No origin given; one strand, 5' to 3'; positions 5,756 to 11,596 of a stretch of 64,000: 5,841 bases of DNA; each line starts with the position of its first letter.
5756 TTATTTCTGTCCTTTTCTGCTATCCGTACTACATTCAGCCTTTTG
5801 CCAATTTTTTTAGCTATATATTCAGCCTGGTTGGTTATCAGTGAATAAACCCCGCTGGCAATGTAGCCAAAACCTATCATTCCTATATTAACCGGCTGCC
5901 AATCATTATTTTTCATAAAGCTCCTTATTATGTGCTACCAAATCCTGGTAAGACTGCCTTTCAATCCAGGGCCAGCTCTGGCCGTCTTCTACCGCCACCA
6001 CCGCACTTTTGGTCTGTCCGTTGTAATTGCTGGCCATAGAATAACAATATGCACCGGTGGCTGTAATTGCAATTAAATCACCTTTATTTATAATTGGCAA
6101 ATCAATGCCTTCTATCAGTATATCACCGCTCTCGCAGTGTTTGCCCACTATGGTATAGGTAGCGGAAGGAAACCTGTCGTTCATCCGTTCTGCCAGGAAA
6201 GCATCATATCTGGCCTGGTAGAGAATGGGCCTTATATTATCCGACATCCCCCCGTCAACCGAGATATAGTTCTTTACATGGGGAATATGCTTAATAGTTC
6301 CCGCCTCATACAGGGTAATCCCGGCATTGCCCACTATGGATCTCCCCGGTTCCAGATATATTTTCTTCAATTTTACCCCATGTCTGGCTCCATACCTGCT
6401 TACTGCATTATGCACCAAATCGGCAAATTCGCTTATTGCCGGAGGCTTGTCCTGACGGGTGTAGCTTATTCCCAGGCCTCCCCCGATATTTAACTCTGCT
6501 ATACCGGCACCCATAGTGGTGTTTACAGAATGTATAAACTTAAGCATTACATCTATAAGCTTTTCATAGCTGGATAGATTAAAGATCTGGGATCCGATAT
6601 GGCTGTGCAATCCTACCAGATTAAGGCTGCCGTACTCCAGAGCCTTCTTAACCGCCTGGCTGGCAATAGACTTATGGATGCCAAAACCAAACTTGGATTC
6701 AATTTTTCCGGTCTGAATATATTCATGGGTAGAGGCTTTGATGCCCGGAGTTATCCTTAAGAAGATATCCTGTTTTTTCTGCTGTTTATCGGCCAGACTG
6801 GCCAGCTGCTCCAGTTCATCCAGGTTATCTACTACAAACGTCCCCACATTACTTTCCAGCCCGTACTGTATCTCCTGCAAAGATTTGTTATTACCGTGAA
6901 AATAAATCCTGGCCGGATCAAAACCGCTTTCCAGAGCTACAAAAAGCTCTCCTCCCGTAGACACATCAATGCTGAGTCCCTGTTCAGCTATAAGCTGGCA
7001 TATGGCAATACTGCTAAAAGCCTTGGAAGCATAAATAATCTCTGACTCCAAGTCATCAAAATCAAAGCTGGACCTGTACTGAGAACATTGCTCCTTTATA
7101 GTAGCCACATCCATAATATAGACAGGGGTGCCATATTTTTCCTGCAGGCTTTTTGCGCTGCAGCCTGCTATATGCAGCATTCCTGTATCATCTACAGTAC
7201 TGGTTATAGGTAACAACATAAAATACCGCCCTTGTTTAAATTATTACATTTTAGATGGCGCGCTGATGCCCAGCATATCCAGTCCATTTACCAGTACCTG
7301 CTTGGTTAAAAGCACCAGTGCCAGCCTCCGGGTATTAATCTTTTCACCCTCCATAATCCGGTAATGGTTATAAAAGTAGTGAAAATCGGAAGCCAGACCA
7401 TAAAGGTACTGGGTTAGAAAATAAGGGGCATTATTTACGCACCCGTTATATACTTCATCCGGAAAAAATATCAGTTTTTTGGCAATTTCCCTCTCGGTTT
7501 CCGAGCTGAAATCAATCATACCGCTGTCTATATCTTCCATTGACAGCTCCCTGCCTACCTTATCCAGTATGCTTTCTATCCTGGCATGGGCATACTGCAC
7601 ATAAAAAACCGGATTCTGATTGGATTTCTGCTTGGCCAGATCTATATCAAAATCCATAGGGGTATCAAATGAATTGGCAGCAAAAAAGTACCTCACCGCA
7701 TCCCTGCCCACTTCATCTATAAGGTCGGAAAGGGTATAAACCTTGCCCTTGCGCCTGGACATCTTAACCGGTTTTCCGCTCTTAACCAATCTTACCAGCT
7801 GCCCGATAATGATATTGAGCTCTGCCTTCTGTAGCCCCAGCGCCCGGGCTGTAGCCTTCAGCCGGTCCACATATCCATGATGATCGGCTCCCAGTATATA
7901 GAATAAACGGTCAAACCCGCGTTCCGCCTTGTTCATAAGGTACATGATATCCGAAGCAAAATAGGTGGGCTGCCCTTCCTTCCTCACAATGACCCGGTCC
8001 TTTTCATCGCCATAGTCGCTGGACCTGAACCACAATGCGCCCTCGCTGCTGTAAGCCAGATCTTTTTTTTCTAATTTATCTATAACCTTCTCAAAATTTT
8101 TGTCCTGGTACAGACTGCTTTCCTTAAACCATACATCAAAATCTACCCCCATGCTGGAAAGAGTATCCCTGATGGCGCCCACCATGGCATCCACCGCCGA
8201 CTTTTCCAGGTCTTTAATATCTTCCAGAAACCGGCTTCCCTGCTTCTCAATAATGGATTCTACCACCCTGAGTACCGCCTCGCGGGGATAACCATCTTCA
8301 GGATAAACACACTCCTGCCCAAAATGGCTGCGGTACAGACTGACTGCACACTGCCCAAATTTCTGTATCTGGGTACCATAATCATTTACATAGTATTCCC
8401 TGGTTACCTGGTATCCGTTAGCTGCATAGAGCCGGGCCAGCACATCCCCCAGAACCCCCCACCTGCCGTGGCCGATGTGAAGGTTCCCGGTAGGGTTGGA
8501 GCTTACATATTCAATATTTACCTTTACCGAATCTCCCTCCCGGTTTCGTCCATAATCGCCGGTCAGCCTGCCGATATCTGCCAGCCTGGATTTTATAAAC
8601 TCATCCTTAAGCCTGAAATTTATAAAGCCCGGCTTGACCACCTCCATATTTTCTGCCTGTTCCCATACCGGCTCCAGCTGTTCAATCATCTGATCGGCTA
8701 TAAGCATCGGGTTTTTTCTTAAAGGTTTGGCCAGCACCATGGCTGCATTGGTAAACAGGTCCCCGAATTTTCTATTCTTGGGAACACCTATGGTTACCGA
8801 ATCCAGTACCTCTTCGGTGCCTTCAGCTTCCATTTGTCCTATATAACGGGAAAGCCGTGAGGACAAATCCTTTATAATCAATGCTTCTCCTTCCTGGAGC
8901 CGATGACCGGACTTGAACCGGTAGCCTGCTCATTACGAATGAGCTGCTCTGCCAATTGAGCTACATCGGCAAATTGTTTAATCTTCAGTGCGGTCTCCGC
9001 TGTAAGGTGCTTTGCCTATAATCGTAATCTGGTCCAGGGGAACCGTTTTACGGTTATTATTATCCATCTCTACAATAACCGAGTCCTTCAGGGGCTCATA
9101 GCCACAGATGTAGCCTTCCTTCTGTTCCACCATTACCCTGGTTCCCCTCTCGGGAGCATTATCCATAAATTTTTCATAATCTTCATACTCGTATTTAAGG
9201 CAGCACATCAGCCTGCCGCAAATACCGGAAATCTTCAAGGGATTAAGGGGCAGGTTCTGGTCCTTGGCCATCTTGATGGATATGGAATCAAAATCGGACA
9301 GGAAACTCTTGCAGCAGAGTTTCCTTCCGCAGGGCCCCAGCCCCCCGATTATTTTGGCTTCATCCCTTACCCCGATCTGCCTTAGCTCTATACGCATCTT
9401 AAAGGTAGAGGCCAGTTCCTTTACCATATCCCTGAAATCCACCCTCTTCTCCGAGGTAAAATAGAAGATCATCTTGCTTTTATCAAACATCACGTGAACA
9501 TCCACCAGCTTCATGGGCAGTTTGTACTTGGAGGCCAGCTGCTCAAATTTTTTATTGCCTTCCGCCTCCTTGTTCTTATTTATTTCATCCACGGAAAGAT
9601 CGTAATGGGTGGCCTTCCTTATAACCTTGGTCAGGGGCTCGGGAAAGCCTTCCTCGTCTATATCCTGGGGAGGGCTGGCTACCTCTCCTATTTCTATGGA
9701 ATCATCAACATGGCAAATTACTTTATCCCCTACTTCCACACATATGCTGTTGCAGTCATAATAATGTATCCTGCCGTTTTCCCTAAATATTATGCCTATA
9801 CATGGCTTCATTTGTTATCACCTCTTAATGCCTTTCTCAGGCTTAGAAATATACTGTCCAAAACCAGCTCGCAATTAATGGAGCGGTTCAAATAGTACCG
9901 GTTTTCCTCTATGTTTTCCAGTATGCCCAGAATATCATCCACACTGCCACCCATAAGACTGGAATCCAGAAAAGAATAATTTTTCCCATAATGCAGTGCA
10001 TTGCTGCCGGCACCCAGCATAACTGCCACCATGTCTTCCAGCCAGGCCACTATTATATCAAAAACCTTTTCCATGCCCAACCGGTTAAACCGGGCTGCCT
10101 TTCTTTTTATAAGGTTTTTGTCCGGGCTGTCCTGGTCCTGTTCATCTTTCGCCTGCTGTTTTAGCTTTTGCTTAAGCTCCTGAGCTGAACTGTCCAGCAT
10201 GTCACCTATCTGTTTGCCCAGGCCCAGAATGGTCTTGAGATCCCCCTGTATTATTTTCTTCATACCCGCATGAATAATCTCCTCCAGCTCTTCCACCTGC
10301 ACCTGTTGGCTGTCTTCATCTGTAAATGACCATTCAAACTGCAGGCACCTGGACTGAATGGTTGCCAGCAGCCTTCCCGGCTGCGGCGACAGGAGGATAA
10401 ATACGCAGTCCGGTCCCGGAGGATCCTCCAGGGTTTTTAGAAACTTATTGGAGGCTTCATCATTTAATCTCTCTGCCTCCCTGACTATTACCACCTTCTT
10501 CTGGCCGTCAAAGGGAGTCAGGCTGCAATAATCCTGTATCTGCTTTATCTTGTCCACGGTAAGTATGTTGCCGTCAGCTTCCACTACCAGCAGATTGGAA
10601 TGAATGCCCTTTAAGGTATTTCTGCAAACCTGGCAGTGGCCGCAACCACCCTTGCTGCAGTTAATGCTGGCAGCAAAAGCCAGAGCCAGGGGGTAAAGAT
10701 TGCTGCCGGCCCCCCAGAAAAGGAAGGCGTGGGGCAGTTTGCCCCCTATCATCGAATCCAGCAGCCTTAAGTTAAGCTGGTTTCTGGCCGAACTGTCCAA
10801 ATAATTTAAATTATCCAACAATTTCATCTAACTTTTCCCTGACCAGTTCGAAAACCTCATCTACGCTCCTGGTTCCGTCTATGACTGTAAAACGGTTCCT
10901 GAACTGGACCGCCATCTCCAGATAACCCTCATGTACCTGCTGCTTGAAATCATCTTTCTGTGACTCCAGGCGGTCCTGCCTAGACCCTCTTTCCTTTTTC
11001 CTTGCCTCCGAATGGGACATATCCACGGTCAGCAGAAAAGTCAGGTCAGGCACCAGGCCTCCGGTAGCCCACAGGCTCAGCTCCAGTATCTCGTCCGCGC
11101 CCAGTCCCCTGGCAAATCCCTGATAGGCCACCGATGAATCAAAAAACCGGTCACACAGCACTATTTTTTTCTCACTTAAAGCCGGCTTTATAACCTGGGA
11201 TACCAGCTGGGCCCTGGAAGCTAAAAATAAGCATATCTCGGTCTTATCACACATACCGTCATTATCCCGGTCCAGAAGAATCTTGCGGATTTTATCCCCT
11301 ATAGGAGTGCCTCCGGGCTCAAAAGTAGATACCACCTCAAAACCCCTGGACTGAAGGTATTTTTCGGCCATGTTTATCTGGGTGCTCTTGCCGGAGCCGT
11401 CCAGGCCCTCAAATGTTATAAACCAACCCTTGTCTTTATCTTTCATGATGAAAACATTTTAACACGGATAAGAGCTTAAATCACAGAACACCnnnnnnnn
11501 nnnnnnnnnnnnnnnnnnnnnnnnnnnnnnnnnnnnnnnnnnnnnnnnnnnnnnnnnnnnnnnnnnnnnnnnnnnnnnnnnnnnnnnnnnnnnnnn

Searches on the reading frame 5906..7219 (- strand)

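Call 37: search_protein_families(library=pfam, proteins=[window:5906-7219:-], max_evalue=0.00001)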
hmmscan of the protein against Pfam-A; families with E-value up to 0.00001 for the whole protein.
window:5906-7219:- (437 aa): 2 families
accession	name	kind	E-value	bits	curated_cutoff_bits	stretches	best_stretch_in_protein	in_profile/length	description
PF02784.22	Orn_Arg_deC_N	-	1.3e-58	198.7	23.4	1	39-296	2-246/247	Pyridoxal-dependent decarboxylase, pyridoxal binding domain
PF00278.28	Orn_DAP_Arg_deC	-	1.3e-16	61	23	1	131-389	5-95/95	Pyridoxal-dependent decarboxylase, C-terminal sheet domain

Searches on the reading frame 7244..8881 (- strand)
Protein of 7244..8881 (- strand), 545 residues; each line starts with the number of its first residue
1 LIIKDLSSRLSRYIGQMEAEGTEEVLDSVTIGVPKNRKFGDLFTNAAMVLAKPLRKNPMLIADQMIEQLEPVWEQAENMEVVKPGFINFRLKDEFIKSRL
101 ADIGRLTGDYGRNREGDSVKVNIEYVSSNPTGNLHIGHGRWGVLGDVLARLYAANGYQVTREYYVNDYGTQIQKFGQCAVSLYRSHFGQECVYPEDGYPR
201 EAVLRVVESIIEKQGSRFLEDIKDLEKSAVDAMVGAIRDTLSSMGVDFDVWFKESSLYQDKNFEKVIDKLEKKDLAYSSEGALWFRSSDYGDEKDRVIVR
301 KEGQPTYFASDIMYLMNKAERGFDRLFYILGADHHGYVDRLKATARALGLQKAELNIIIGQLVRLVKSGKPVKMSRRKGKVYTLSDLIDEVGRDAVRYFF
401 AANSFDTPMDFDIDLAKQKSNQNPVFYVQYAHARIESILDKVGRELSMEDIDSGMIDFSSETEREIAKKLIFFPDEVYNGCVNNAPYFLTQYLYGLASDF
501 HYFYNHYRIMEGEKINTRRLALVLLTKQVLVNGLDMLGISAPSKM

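Call 37: search_protein_families(library=pfam, proteins=[window:7244-8881:-], max_evalue=0.00001)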
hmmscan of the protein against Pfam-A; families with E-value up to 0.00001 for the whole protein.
window:7244-8881:- (545 aa): 6 families
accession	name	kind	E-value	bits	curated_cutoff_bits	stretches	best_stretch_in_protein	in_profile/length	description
PF05746.21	DALR_1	-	3e-29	101.9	22.3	1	428-545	1-117/117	DALR anticodon binding domain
PF00750.26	tRNA-synt_1d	-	1.7e-25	90.2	23.3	1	114-396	15-303/349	tRNA synthetases class I (R), catalytic domain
PF03485.21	Arg_tRNA_synt_N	-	6.1e-17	62.4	21.5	1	18-91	15-85/85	Arginyl tRNA synthetase N terminal domain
PF09334.17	tRNA-synt_1g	-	5.2e-09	35.8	20.1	0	373-422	327-377/391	tRNA synthetases class I (M)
PF00133.28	tRNA-synt_1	-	1.1e-07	31.4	22.7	0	326-404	330-406/414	tRNA synthetases class I (I, L, M and V)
PF01406.26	tRNA-synt_1e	-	1.8e-07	31.3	27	0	132-290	21-139/301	tRNA synthetases class I (C) catalytic domain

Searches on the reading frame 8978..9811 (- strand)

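Call 37: search_protein_families(library=pfam, proteins=[window:8978-9811:-], max_evalue=0.00001)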
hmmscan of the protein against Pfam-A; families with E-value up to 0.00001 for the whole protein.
window:8978-9811:- (277 aa): 1 family
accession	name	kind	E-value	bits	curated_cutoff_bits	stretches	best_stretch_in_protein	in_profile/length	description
PF04468.17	PSP1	-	2.7e-30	105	27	1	62-146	2-86/86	PSP1 C-terminal conserved region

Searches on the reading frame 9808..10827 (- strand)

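Call 37: search_protein_families(library=pfam, proteins=[window:9808-10827:-], max_evalue=0.00001)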
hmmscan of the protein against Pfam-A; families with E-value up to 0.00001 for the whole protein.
window:9808-10827:- (339 aa): 1 family
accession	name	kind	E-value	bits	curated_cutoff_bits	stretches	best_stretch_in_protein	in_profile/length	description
PF13177.12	DNA_pol3_delta2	-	6.9e-37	127.4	27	1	22-165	9-156/161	DNA polymerase III, delta subunit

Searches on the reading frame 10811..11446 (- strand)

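Call 37: search_protein_families(library=pfam, proteins=[window:10811-11446:-], max_evalue=0.00001)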
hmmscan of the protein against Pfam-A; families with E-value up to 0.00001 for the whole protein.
window:10811-11446:- (211 aa): 1 family
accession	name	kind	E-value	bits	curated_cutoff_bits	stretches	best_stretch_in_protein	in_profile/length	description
PF02223.23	Thymidylate_kin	-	3e-51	174.2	27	1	12-200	1-183/185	Thymidylate kinase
